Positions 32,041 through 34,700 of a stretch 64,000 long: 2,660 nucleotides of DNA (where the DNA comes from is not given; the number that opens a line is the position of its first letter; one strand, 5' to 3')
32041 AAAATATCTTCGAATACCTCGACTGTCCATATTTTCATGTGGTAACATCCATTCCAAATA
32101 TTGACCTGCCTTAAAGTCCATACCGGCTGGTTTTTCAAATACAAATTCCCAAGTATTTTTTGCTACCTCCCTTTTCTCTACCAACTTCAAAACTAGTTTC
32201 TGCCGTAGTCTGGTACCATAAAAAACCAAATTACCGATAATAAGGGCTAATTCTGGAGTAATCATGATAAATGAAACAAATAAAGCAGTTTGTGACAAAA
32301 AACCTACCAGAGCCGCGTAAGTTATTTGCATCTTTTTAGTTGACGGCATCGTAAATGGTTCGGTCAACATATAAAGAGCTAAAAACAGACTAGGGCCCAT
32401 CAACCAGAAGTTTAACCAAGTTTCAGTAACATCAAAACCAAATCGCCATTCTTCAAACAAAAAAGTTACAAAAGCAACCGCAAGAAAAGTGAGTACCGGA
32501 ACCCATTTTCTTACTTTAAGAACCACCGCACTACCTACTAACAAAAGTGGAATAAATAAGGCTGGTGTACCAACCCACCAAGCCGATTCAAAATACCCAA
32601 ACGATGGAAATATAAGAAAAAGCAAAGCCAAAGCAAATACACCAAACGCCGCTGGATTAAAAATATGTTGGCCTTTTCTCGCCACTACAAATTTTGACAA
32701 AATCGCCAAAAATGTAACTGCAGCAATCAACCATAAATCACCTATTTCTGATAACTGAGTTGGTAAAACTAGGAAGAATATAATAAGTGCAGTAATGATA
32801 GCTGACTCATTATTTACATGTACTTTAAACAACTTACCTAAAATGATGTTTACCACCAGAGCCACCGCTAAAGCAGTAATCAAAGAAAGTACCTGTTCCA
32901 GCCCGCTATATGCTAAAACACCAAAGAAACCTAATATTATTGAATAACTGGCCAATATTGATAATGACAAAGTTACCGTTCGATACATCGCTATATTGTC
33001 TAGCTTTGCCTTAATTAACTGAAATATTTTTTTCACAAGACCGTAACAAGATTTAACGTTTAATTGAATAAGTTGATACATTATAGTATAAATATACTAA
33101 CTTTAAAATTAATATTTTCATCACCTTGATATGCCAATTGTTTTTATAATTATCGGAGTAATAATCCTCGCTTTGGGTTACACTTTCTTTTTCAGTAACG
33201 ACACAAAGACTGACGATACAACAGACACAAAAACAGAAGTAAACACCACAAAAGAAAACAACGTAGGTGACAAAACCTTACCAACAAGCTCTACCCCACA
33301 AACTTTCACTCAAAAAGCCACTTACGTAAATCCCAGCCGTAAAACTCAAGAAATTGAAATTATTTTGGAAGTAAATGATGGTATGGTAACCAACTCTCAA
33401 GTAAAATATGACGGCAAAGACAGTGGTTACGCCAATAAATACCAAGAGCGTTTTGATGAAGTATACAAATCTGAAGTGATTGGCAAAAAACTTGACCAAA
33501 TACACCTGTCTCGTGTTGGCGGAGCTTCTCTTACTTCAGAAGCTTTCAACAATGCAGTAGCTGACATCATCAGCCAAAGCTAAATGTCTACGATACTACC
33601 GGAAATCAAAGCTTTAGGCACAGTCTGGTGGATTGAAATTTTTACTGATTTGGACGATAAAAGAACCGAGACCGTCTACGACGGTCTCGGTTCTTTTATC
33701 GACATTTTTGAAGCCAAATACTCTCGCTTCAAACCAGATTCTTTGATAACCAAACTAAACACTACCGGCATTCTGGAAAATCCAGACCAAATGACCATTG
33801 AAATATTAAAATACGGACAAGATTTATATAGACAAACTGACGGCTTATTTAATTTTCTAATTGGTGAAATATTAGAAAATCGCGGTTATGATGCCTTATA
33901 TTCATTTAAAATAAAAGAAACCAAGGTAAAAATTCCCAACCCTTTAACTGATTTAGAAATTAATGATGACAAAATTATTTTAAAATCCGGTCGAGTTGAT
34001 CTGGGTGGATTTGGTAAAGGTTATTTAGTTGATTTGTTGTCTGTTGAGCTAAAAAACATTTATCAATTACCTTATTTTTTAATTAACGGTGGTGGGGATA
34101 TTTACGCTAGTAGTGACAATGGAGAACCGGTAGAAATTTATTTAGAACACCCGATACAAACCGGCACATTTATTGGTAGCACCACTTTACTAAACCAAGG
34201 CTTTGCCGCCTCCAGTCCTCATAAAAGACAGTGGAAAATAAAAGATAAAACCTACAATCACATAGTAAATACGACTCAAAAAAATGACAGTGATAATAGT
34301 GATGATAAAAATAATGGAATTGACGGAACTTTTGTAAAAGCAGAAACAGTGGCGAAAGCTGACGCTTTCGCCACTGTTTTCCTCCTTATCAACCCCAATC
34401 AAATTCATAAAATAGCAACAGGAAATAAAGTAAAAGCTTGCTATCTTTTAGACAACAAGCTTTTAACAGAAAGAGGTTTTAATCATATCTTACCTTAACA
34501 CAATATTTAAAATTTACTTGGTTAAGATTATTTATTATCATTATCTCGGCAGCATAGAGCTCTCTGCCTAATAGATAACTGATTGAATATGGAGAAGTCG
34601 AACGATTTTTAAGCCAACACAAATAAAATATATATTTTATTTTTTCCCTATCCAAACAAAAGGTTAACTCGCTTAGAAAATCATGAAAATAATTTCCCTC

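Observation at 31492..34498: Candidate minimal flavin-based electron-transfer module: NqrB/RnfD-like membrane domain fused to an FNR-like reductase, plus FMN-binding protein and ApbE flavin transferase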

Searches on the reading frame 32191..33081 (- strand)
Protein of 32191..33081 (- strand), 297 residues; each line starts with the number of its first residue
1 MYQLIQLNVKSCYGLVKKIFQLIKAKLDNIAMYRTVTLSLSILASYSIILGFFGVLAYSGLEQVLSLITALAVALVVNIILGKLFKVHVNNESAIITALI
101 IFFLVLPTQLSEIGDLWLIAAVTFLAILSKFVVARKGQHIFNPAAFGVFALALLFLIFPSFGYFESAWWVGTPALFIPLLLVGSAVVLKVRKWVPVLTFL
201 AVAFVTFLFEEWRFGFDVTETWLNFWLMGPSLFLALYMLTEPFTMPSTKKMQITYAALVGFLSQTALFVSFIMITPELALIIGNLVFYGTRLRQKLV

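Call 34: search_solved_structures(query=A2, max_evalue=1, show_alignments=4)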
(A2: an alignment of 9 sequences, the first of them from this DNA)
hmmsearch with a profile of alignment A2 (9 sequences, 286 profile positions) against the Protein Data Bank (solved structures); distinct sequences matched with E-value up to 1: 1.
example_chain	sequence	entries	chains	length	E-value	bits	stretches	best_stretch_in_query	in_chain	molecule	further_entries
8ahx_D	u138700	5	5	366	0.96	12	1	168-251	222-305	Ion-translocating oxidoreductase complex subunit D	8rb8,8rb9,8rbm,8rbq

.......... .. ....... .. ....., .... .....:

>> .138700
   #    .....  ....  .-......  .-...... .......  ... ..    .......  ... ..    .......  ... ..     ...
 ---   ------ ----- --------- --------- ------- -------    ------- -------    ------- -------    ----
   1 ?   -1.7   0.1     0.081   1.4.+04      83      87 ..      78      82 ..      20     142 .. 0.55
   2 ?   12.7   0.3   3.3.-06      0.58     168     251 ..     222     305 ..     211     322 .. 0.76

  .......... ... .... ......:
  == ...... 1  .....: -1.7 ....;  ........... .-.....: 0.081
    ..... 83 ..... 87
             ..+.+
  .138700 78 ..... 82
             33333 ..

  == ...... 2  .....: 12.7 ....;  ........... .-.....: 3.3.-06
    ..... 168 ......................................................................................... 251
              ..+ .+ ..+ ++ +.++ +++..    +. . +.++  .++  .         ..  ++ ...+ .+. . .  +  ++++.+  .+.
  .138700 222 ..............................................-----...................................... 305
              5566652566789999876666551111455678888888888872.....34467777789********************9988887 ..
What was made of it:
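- Tried and rejected: A sequence-profile search of the membrane domain against PDB gave only E=0.96 to RnfD (call 34).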

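Call 57: predict_structure(alignment_id=A2)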
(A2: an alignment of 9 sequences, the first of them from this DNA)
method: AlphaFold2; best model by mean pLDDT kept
length: 297 residues; sequences in the alignment: 9
mean_pLDDT: 82.9   pTM: 0.80
mean pLDDT of the five models: 82.9, 81.6, 79.8, 77.5, 70.1
residues with pLDDT >= 90: 93; 70-90: 163; 50-70: 38; < 50: 3
segments of 3 or more residues with pLDDT < 50: none
pLDDT, mean of each block of 10 residues (from residue 1): 63 79 76 88 95 91 94 97 91 92 83 85 93 78 88 80 65 85 88 88 89 82 77 83 76 90 73 73 83 54
secondary structure, 60 per line:
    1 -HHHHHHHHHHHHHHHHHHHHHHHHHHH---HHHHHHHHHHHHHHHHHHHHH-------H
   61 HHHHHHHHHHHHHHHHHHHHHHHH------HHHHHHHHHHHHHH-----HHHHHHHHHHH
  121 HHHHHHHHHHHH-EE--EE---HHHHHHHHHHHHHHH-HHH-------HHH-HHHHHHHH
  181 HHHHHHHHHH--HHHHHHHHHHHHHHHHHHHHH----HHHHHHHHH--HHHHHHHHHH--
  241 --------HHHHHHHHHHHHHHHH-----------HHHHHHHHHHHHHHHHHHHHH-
elements in order: H2-28 H32-52 H60-84 H91-104 H110-132 H143-157 H173-190 H193-213 H218-226 H229-238 H249-264 H276-296

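Call 59: fold_search(model_id=the predicted structure, library=pdb)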
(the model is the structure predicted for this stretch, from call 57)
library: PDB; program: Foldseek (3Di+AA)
matches with E <= 10: 199; with E <= 0.001: 14
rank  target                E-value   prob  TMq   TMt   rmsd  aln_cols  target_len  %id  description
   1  9eri_D                1.0e-05  1.00  0.61  0.57   6.1       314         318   16  Cryo-EM structure of sodium pumping Rnf complex from Acetobacterium woodii bound to NADH (released 2025-03-05)
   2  8rbq_D                1.7e-05  1.00  0.68  0.66   5.5       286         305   18  Cryo-EM structure of the NADH:ferredoxin oxidoreductase RNF from Azotobacter vinelandii, dithionite reduced (released 2024-06-26)
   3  8ahx_D                6.6e-05  1.00  0.65  0.57   6.6       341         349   16  Cryo-EM structure of the nitrogen-fixation associated NADH:ferredoxin oxidoreductase RNF from Azotobacter vinelandii (released 2023-11-01)
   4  9uuu_B                8.2e-05  1.00  0.53  0.42   6.1       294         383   17  Cryo-EM structure of Na+-translocating NADH-ubiquinone oxidoreductase from Vibrio cholerae reduced by NADH (released 2025-06-25)
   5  7xk6_B                8.5e-05  1.00  0.56  0.42   9.2       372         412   16  Cryo-EM structure of Na+-pumping NADH-ubiquinone oxidoreductase from Vibrio cholerae, with aurachin D-42 (released 2022-07-20)
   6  9ud3_B                1.5e-04  1.00  0.58  0.46   5.5       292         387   17  Cryo-EM structure of Na+-translocating NADH-ubiquinone oxidoreductase NqrB-T236Y mutant from Vibrio cholerae (released 2025-06-25)
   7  7zc6_D                1.7e-04  1.00  0.63  0.61   5.1       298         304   19  Na+ - translocating ferredoxin: NAD+ reductase (Rnf) of C. tetanomorphum (released 2022-09-28)
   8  7xk3_B                2.0e-04  1.00  0.53  0.42   6.1       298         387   17  Cryo-EM structure of Na+-pumping NADH-ubiquinone oxidoreductase from Vibrio cholerae, state 1 (released 2022-07-20)
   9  9lrr_B                2.5e-04  1.00  0.59  0.44   9.6       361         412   15  Cryo-EM structure of Na+-translocating NADH-ubiquinone oxidoreductase NqrB-G141A mutant from Vibrio cholerae with boun (released 2025-04-23)
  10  8ad0_B                2.5e-04  1.00  0.58  0.46   9.3       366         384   14  X-ray structure of Na+-NQR from Vibrio cholerae in different conformation at 3.1 A (released 2023-07-12)
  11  8a1x_B                3.4e-04  1.00  0.57  0.44   9.2       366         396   16  Sodium pumping NADH-quinone oxidoreductase with inhibitor DQA (released 2023-06-14)
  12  8evu_B                6.1e-04  1.00  0.56  0.42   9.4       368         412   15  Cryo EM structure of Vibrio cholerae NQR (released 2022-11-16)
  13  8acw_B                9.3e-04  1.00  0.59  0.47   9.6       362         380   15  X-ray structure of Na+-NQR from Vibrio cholerae at 3.4 A resolution (released 2023-07-12)
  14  8a1v_B                9.3e-04  1.00  0.50  0.40   9.5       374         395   15  Sodium pumping NADH-quinone oxidoreductase with substrate Q2 (released 2023-06-14)
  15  8a1t_B                2.2e-03  1.00  0.57  0.44   6.1       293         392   17  Sodium pumping NADH-quinone oxidoreductase (released 2023-06-14)
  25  7kyp_J                6.2e-01  0.13  0.15  0.16  19.4       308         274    9  PsaBC from Streptococcus pneumoniae in complex with Fab (released 2021-08-25)
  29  7kyp_D                6.7e-01  0.18  0.18  0.20  21.1       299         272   12  PsaBC from Streptococcus pneumoniae in complex with Fab (released 2021-08-25)
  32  7kyp_B                7.6e-01  0.16  0.19  0.20  21.7       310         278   10  PsaBC from Streptococcus pneumoniae in complex with Fab (released 2021-08-25)
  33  7kyp_F                9.8e-01  0.14  0.19  0.20  22.0       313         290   12  PsaBC from Streptococcus pneumoniae in complex with Fab (released 2021-08-25)
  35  7kyp_P                1.3e+00  0.11  0.16  0.17  19.7       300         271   12  PsaBC from Streptococcus pneumoniae in complex with Fab (released 2021-08-25)
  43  7np7_D2               1.6e+00  0.06  0.14  0.11  20.7       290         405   13  Structure of an intact ESX-5 inner membrane complex, Composite C1 model (released 2021-06-02)
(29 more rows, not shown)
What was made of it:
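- Closest known: RNF complex. Same: RnfD is the best structural match (call 59).
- RnfD/NqrB fold (call 59).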

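Call 95: search_protein_representatives(alignment_id=A2)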
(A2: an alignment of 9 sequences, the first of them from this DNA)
Query: 9 sequences, 286 profile positions. Proteins with E-value up to 0.001 (for the whole library): 2190; up to 1e-10: 980; up to 1e-30: 466. The best 150 are listed.
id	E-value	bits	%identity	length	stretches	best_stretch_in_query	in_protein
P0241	8.9e-102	356.7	-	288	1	3-286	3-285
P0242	1.7e-98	345.9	-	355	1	8-286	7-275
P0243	1.8e-97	342.6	-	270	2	108-286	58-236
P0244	4.3e-90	318.4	-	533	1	3-286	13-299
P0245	1.2e-89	317.0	-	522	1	7-286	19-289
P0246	2.0e-86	306.4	-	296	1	9-275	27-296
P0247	1.4e-84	300.3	-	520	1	10-285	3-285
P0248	9.2e-83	294.3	-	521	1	3-286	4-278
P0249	2.4e-82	292.9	-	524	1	5-286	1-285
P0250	2.6e-82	292.9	-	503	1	1-286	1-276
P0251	1.7e-76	273.8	-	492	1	21-286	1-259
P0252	1.4e-67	244.5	-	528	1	12-286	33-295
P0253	1.8e-61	224.5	-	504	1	10-285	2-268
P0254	1.7e-60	221.2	-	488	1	11-285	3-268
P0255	3.7e-60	220.1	-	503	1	8-285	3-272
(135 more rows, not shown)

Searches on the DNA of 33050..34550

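Call 88: search_rna_families(source=window, start=33050, end=34550, threshold=evalue, max_evalue=1)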
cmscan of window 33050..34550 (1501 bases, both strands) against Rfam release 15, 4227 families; matches with E-value up to 1: 3.
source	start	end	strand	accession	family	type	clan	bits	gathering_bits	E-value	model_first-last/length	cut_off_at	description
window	33653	33703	-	RF01061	mir-548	Gene; miRNA;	-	23.4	90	0.13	1-84/84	no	mir-548 microRNA precursor family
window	33659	33743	-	RF01472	rli40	Gene; sRNA;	-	21.3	100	0.01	1-263/263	no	Listeria sRNA rli40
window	34335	34392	-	RF04079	MIR161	Gene; miRNA;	-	18.8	90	0.77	1-136/136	no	MIR161 microRNA precursor family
